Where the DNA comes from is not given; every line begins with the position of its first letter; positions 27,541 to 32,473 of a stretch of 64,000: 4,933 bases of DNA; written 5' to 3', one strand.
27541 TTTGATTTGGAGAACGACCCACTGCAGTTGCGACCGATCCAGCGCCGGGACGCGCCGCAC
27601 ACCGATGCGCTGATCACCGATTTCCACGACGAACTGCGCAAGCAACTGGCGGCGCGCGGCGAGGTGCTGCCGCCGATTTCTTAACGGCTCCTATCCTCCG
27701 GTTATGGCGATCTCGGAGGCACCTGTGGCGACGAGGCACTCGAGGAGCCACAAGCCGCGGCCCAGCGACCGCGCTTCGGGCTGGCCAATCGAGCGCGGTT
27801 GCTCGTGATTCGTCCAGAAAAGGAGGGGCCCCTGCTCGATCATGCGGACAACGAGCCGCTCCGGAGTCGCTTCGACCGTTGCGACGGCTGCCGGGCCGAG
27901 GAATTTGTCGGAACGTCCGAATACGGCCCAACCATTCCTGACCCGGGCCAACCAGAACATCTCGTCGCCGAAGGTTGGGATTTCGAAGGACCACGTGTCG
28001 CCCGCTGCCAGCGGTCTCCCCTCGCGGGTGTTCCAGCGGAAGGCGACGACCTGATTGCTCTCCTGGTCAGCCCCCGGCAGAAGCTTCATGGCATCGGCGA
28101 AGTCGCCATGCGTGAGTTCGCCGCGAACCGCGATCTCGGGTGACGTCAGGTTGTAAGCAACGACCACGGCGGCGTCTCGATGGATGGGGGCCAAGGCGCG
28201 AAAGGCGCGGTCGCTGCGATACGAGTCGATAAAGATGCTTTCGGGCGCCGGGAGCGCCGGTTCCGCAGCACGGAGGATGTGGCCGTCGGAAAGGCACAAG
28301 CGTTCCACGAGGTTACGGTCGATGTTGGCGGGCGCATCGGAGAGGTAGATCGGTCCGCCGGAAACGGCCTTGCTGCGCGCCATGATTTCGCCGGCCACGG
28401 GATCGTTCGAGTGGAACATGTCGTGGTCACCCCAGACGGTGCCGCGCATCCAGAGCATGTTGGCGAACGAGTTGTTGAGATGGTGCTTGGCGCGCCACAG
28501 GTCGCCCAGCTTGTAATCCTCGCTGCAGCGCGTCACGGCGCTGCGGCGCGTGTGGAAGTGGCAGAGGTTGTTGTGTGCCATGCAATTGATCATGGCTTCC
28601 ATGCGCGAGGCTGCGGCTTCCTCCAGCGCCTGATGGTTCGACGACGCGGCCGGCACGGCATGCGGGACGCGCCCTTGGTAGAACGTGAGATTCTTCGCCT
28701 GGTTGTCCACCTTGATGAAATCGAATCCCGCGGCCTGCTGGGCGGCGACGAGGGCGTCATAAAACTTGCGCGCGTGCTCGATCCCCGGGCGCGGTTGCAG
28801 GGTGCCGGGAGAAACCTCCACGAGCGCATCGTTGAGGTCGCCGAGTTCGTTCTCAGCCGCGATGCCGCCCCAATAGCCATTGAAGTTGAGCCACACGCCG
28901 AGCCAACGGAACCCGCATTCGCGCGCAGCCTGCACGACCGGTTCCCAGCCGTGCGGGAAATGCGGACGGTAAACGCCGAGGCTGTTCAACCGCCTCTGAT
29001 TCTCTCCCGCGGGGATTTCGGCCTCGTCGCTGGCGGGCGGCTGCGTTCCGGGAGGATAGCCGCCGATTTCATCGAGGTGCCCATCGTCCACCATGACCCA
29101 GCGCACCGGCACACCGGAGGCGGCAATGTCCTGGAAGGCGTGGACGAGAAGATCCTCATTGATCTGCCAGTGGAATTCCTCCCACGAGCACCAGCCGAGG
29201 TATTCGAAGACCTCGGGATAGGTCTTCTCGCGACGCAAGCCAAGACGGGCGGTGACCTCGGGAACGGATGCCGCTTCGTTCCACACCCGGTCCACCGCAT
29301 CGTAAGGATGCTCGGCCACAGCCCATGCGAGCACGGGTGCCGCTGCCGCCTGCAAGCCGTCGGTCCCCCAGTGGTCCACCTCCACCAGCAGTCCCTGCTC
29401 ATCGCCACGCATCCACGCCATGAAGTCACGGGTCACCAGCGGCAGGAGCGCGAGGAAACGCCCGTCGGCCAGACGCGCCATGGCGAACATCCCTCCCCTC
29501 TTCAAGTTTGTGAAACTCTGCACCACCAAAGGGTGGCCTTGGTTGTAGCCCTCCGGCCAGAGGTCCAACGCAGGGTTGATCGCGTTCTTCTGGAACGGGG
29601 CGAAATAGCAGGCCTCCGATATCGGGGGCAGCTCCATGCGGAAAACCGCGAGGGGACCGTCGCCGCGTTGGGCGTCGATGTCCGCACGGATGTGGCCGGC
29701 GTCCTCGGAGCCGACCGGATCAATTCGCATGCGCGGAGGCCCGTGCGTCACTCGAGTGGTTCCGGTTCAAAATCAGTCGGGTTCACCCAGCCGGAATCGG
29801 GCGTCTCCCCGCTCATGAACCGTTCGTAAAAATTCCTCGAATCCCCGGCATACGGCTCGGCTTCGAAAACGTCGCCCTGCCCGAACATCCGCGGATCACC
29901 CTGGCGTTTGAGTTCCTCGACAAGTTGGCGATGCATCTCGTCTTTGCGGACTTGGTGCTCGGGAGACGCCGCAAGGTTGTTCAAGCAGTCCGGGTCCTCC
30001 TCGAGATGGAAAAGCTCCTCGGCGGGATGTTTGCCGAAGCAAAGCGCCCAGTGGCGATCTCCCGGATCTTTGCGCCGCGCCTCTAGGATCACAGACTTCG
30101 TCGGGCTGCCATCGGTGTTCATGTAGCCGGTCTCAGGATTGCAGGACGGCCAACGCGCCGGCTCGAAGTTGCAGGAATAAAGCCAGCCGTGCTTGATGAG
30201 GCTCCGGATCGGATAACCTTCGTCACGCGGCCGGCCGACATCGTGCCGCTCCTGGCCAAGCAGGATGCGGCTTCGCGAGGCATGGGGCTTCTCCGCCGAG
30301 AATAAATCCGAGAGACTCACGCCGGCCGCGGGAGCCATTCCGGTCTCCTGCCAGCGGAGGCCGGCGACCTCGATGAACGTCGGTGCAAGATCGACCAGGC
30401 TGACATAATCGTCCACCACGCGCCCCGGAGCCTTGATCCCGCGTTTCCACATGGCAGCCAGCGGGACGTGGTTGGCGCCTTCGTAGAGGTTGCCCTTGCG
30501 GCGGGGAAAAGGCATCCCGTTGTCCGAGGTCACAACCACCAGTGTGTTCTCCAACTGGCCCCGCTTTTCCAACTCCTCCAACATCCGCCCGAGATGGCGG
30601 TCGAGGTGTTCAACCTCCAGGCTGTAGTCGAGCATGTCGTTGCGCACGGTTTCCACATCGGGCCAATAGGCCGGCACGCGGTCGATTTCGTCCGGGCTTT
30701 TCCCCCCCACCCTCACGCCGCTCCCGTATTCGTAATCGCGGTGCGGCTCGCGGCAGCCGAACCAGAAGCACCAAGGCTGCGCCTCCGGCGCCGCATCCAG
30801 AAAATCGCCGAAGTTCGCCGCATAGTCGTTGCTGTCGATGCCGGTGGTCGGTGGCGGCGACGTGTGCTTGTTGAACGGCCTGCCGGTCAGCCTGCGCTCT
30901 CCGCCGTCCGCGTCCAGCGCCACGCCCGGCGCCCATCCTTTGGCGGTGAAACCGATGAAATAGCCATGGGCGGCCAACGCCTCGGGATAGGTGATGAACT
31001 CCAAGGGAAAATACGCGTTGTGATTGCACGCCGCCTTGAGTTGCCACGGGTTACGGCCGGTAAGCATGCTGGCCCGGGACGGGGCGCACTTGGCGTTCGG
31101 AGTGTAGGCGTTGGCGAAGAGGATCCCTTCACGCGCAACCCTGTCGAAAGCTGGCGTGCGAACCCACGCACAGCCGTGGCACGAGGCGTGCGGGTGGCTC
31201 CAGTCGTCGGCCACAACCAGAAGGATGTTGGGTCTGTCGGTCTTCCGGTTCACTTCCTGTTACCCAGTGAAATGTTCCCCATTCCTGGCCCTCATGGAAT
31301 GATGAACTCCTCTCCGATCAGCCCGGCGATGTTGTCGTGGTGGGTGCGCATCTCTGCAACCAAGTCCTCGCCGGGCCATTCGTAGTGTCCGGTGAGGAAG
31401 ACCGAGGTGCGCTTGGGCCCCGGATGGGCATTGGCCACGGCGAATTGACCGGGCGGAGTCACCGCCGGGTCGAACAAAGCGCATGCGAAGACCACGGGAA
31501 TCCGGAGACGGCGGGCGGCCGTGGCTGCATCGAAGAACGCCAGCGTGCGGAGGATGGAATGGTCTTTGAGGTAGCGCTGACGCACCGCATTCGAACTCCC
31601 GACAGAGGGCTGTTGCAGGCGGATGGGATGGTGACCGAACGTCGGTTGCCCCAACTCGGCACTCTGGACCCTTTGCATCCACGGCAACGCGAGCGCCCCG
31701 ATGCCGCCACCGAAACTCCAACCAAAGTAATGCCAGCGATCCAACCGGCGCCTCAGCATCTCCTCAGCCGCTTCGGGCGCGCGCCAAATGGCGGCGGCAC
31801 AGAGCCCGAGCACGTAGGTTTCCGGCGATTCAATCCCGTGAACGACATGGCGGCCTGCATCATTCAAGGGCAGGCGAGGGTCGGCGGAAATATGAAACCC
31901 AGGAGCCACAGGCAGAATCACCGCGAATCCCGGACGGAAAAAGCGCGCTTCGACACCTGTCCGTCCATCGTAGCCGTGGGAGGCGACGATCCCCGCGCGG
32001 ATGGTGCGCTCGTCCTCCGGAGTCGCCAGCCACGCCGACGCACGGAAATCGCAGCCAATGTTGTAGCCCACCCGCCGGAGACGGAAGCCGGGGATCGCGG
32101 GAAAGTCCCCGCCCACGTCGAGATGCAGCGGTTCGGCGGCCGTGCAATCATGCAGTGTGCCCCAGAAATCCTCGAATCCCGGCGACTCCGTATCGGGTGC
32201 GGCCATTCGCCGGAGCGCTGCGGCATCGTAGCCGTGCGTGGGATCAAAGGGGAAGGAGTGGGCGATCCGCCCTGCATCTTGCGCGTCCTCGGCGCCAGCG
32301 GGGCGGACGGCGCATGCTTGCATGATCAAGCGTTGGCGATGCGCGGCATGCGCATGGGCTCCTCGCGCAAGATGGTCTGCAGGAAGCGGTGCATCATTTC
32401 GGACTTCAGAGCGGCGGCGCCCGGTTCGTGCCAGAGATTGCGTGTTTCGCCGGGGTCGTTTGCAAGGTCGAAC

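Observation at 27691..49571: ~22-kb, 13-gene co-directional block that reads like an outside-to-inside glycan utilisation pathway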

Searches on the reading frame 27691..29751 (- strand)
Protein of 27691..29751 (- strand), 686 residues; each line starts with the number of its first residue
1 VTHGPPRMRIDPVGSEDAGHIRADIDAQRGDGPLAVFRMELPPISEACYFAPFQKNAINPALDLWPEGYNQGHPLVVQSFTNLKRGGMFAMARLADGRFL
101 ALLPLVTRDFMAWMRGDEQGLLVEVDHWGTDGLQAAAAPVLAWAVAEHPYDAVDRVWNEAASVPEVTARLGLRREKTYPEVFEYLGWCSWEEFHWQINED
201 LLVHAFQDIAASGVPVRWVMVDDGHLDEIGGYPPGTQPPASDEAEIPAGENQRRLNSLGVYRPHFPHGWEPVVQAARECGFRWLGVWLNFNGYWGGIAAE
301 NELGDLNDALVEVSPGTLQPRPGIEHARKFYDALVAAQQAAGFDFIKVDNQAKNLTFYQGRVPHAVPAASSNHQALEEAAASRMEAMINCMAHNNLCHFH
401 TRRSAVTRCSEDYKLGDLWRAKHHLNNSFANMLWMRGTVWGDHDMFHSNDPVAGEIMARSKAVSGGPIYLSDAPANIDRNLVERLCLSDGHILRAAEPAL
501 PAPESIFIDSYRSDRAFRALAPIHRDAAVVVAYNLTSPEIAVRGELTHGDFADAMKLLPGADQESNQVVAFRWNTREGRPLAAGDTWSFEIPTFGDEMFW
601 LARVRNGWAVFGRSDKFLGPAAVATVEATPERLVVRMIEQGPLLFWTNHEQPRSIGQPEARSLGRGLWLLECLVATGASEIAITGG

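Call 5: search_protein_families(library=pfam, proteins=[window:27691-29751:-], max_evalue=0.01)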
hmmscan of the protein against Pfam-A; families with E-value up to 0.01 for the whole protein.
window:27691-29751:- (686 aa): 1 family
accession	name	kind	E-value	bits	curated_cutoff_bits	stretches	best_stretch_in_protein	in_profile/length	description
PF05691.18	Raffinose_syn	-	4.5e-41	140.9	20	1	99-534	117-585/750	Raffinose synthase or seed imbibition protein Sip1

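Call 20: search_protein_families(library=ncbifam, proteins=[window:27691-29751:-], max_evalue=0.001)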
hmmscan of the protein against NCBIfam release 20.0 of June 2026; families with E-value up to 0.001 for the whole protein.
window:27691-29751:- (686 aa): 0 families

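Call 38: search_solved_structures(query=window:27691-29751:-, max_evalue=0.00001)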
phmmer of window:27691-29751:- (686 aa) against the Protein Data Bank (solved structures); distinct sequences matched with E-value up to 0.00001: 2.
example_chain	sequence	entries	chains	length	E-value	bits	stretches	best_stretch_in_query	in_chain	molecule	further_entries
7exf_B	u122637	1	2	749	2.1e-39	138.3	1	172-535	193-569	Probable galactinol--sucrose galactosyltransferase 6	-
7exg_B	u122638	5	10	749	2.6e-38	134.7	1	172-535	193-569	Probable galactinol--sucrose galactosyltransferase 6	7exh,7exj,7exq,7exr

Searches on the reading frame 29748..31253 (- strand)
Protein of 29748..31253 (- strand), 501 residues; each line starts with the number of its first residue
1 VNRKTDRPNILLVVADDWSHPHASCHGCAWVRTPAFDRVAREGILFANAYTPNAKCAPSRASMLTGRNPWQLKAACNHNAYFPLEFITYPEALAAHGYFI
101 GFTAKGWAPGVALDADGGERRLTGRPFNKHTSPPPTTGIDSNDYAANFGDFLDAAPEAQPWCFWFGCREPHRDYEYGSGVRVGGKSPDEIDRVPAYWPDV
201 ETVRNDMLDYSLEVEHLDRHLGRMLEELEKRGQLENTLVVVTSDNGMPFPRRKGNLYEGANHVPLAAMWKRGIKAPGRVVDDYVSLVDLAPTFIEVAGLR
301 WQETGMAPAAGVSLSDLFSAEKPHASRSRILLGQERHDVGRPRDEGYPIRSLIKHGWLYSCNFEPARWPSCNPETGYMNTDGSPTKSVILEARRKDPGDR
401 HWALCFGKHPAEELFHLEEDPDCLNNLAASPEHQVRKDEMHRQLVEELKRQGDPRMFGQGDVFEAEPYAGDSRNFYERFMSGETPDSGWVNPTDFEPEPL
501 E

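Call 5: search_protein_families(library=pfam, proteins=[window:29748-31253:-], max_evalue=0.01)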
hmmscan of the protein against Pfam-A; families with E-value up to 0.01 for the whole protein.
window:29748-31253:- (501 aa): 5 families
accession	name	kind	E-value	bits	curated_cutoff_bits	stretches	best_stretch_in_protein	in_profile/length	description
PF00884.28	Sulfatase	-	2.2e-38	132.7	25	1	8-298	1-300/301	Sulfatase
PF16347.10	SGSH_C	-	7.1e-09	36.4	29.3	1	255-328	10-78/154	N-sulphoglucosamine sulphohydrolase, C-terminal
PF01663.27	Phosphodiest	-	3e-08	34.1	23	1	210-248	184-222/342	Type I phosphodiesterase / nucleotide pyrophosphatase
PF07394.17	DUF1501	-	0.001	18.8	27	1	214-246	268-300/390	Protein of unknown function (DUF1501)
PF02995.22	DUF229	-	0.0034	16.6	25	1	213-249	309-345/496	Protein of unknown function (DUF229)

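Call 20: search_protein_families(library=ncbifam, proteins=[window:29748-31253:-], max_evalue=0.001)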
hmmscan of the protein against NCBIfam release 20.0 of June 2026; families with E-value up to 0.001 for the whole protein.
window:29748-31253:- (501 aa): 5 families
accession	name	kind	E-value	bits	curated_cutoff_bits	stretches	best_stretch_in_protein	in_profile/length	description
NF010322.0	PRK13759.1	equivalog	3.1e-38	131.5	481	3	4-98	3-97/486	arylsulfatase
TIGR03417.1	chol_sulfatase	equivalog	1.1e-32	113.7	433.45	2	7-105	2-100/500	choline-sulfatase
NF045661.1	HdlasePehA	equivalog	3.4e-25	88.6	900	2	7-75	2-70/506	phosphoric/sulfuric ester hydrolase PehA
NF052527.1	Mn_arylsulf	exception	3.9e-14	52.4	850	1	7-69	1-64/479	manganese-dependent arylsulfatase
NF038282.1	LapC_YejM_PbgA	exception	4.2e-05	22.1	825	1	206-288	410-491/584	LPS biosynthesis-modulating metalloenzyme YejM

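Call 37: search_solved_structures(query=window:29748-31253:-, max_evalue=1e-10)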
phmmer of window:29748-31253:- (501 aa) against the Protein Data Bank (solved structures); distinct sequences matched with E-value up to 1e-10: 65 (the best 60 are shown).
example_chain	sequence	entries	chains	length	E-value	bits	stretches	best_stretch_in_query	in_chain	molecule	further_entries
9bb9_A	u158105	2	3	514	1.1e-30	110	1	5-458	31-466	S1_8A sulfatase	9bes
9bes_B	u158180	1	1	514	2.7e-29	105.4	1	5-458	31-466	S1_8A Sulfatase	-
7p24_AAA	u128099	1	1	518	1.6e-28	102.8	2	9-105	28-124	Mucin-desulfating sulfatase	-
5g2v_A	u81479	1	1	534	5.1e-27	97.9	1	3-105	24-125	N-ACETYLGLUCOSAMINE-6-SULFATASE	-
4mhx_A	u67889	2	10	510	2.1e-24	89.3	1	188-353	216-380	N-sulphoglucosamine sulphohydrolase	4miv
9fo1_A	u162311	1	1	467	2.7e-24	88.9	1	3-72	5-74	k-carrageenan sulfatase S1_16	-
6ust_A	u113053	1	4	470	3.9e-24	88.4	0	210-318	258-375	N-acetylgalactosamine 6-sulfate sulfatase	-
6bia_A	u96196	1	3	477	2e-23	86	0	6-77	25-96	Sulfatase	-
9fvt_A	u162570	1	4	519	3.2e-23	85.4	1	150-319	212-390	Sulfatase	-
7oz8_AAA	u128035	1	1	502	1e-22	83.7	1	203-299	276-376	Choline-sulfatase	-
9bbd_A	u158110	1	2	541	2.4e-22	82.5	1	181-447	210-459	S1_8B sulfatase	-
6b0k_A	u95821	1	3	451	8.2e-22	80.7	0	195-313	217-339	Iota-carrageenan sulfatase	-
6b0j_A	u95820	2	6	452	8.3e-22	80.7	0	195-313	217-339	Iota-carrageenan sulfatase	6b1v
9bef_A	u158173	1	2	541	5e-21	78.1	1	181-447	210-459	S1_8B sulfatase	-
9ihk_D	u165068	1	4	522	2.7e-20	75.7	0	207-330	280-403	Sulfatase_S1_30A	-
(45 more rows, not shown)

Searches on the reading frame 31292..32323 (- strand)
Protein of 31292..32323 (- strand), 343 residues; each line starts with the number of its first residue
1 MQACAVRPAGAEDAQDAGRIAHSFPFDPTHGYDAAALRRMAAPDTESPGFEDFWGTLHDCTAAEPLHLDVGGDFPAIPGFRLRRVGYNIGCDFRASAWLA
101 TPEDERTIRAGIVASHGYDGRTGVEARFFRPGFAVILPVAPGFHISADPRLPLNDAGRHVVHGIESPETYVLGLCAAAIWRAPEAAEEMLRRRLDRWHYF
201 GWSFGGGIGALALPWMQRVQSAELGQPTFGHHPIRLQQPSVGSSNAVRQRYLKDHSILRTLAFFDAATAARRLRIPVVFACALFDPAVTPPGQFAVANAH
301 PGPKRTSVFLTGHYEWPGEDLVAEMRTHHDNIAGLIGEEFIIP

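Call 5: search_protein_families(library=pfam, proteins=[window:31292-32323:-], max_evalue=0.01)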
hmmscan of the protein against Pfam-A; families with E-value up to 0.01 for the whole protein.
window:31292-32323:- (343 aa): 1 family
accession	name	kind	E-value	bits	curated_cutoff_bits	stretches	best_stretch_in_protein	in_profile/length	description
PF05448.18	AXE1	-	5.4e-13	48.8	21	1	46-311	20-300/321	Acetyl xylan esterase (AXE1)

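Call 20: search_protein_families(library=ncbifam, proteins=[window:31292-32323:-], max_evalue=0.001)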
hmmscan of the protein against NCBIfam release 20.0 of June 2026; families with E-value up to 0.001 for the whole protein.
window:31292-32323:- (343 aa): 0 families

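Call 39: search_solved_structures(query=window:31292-32323:-, max_evalue=0.001)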
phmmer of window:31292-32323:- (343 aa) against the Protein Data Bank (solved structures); distinct sequences matched with E-value up to 0.001: 11.
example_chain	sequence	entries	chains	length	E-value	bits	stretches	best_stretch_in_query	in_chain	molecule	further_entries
1vlq_A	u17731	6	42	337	4.3e-12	48.9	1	46-319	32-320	acetyl xylan esterase | Cephalosporin-C deacetylase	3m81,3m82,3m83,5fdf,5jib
5gma_A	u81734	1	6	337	8.7e-12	47.9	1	46-319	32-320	Cephalosporin-C deacetylase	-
5hfn_A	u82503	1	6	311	1.4e-11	47.2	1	161-319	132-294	Cephalosporin-C deacetylase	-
1l7a_A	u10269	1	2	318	1.6e-10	43.7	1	45-309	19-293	Cephalosporin C deacetylase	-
1ods_A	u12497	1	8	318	2.8e-10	42.9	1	45-310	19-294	CEPHALOSPORIN C DEACETYLASE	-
1odt_C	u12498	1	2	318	7.2e-10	41.6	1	45-310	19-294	CEPHALOSPORIN C DEACETYLASE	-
6agq_A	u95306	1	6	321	1.8e-07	33.7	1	45-314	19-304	acetyl xylan esterase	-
3fvr_A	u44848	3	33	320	4.4e-06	29.1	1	37-308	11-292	Acetyl xylan esterase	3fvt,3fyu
2xlb_A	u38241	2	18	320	5.4e-06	28.8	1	37-309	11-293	ACETYL XYLAN ESTERASE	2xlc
3fyt_A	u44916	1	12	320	1.1e-05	27.8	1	37-308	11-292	Acetyl xylan esterase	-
3fyu_B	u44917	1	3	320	1.7e-05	27.2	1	37-308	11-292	Acetyl xylan esterase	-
